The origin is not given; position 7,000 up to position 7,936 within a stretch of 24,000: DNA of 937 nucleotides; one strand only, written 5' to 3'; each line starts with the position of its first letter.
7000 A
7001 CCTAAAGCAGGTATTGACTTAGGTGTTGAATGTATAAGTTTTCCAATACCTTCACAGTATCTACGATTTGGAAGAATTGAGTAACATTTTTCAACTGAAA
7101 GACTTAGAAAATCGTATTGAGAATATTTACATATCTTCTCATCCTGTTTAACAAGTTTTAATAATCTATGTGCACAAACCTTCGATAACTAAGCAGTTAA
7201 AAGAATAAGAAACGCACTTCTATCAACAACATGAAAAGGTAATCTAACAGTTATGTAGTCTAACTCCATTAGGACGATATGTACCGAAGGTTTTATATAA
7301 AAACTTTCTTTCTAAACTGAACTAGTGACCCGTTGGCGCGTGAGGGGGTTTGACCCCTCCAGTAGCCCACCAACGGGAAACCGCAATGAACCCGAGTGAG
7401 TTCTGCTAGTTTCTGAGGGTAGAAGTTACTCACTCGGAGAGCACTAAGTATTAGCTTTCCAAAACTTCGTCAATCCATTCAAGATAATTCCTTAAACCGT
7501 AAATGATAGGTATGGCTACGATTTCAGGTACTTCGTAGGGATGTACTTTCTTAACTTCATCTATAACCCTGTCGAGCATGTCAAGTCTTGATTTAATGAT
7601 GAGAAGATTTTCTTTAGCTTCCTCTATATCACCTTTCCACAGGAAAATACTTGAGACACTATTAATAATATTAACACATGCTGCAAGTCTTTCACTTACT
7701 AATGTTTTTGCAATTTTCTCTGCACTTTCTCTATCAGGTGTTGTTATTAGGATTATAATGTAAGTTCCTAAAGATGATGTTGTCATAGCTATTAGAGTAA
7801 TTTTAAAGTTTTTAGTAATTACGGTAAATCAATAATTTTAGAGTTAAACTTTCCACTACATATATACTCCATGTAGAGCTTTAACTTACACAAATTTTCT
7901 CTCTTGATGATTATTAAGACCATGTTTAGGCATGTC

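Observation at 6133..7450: Locus-level hypothesis: ribbon-less TnpB-like gene paired with a divergently transcribed structured RNA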

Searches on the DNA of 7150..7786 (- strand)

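Call 6: search_rna_families(source=window, start=7150, end=7550, threshold=evalue, max_evalue=10, show_alignments=4)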
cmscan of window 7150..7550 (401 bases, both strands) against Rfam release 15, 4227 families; matches with E-value up to 10: 2.
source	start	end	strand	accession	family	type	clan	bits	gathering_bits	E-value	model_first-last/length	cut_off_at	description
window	7336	7358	-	RF01101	TLS-PK6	Cis-reg;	-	12.8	44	8.4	1-40/40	no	Pseudoknot of tRNA-like structure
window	7421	7550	+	RF00636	NRON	Gene;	-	7.6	50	6.6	1-95/370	3'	ncRNA Repressor of NFAT (nuclear factor of activated T cells)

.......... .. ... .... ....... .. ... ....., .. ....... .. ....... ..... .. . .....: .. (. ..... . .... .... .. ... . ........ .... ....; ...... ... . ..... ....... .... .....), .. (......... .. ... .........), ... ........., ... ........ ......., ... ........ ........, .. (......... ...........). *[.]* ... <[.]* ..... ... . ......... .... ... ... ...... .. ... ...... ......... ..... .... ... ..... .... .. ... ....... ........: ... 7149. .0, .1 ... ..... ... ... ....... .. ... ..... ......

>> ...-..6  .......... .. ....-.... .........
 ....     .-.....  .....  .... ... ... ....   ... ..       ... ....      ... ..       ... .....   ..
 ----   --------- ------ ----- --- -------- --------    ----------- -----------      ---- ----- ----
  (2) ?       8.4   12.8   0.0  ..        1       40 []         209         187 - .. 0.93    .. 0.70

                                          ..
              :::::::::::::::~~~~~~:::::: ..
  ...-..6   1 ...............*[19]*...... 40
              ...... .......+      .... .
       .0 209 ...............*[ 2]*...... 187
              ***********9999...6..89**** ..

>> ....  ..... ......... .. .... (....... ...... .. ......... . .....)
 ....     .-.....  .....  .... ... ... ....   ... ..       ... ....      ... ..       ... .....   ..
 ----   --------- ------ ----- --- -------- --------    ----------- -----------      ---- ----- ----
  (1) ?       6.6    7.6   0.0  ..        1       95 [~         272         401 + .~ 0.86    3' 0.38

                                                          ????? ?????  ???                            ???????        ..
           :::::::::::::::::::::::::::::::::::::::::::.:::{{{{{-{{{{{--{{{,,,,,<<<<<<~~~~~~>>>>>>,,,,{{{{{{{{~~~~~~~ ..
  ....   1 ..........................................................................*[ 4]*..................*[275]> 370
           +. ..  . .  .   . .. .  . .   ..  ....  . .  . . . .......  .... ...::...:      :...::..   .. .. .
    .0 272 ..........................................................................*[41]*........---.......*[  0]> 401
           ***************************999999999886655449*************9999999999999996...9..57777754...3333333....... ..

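Call 71: search_with_rna_model(model_id=R1, sources=[L073, L074, L071], max_evalue=1, show_alignments=2)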
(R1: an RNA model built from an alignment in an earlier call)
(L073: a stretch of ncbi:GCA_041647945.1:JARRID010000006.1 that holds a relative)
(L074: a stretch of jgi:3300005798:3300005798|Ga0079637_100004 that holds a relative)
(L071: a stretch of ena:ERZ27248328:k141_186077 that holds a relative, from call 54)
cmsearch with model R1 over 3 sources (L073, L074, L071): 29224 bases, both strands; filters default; matches with E-value up to 1: 3.
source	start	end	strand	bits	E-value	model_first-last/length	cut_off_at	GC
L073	5817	5953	-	43.7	6.7e-09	1-113/113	no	0.64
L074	2439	2605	-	26.7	6.3e-05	1-113/113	no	0.52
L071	3342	3465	-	19.6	0.0028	1-113/113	no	0.56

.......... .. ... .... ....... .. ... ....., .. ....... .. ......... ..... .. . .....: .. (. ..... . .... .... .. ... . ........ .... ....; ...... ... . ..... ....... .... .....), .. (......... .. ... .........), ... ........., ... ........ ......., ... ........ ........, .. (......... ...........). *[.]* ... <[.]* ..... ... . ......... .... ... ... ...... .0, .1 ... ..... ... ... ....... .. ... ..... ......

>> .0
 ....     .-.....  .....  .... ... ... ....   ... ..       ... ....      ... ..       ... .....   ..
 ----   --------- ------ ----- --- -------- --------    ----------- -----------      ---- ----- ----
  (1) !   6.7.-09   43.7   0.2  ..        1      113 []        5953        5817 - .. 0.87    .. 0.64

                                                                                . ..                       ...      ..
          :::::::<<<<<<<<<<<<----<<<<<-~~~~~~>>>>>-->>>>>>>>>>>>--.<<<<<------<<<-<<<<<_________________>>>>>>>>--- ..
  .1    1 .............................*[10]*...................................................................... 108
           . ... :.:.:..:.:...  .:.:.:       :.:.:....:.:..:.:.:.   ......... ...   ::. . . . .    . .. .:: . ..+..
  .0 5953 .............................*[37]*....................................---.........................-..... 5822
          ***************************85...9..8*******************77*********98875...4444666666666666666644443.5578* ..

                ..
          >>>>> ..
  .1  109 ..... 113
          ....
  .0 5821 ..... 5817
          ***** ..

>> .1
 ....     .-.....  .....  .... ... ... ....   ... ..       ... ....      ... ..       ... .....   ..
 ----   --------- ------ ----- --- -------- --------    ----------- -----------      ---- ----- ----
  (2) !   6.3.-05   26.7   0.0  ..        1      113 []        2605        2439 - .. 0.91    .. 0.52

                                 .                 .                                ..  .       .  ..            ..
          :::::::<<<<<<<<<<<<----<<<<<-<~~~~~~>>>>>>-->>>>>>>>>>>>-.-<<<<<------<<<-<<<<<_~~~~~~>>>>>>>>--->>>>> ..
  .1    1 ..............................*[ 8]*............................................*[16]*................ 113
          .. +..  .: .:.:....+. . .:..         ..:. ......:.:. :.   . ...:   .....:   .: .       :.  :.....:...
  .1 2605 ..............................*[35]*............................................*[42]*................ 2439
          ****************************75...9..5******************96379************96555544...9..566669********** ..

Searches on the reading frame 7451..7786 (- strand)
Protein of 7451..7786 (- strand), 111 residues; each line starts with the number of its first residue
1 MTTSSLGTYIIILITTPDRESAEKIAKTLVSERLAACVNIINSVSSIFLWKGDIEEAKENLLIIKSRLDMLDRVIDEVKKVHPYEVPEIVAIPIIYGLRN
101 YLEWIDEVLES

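Call 11: search_protein_families(library=pfam, proteins=[window:7451-7786:-], max_evalue=0.1)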
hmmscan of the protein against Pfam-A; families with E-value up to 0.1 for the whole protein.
window:7451-7786:- (111 aa): 1 family
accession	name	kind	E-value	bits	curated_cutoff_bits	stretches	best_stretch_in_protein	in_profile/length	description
PF03091.20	CutA1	-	2.2e-36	124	22.4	1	10-107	1-98/99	CutA1 divalent ion tolerance protein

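Call 30: find_related_loci(query=window:7451-7786:-, collection=metagenome_contigs, flank=3500)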
Query window:7451-7786:- (111 aa) in metagenome_contigs; peptide patterns used: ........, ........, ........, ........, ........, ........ (x = any residue, [..] = any of these).
599 stretches matched a pattern (row limit reached: there are more); 1 encode a relative of the query (tblastn E <= 1e-3); 1 distinct loci.
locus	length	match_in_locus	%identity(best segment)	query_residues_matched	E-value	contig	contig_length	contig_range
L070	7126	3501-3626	50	52-93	5e-10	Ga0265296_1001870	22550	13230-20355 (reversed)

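Call 54: find_encoding_contigs(protein=window:7451-7786:-, flank=3000, max_places=10)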
Protein window:7451-7786:- (111 aa): 3 contigs read that carry it; 2 places shown.
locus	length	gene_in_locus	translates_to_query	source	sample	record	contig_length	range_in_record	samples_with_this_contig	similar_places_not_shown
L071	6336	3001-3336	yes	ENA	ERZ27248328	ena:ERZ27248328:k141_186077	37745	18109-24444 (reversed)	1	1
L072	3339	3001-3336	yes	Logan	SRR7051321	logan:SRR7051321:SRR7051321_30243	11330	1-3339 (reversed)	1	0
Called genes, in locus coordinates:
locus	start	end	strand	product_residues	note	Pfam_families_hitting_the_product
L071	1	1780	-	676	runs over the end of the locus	PF05833:NFACT_N, PF05670:NFACT-R_1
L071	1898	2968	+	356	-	-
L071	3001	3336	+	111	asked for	PF03091:CutA1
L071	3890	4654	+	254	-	-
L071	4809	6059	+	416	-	PF01676:Metalloenzyme, PF10143:PhosphMutase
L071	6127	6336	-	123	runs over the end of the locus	PF08821:CGGC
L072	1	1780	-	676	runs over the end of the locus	PF05833:NFACT_N, PF05670:NFACT-R_1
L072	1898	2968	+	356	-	-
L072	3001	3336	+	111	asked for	PF03091:CutA1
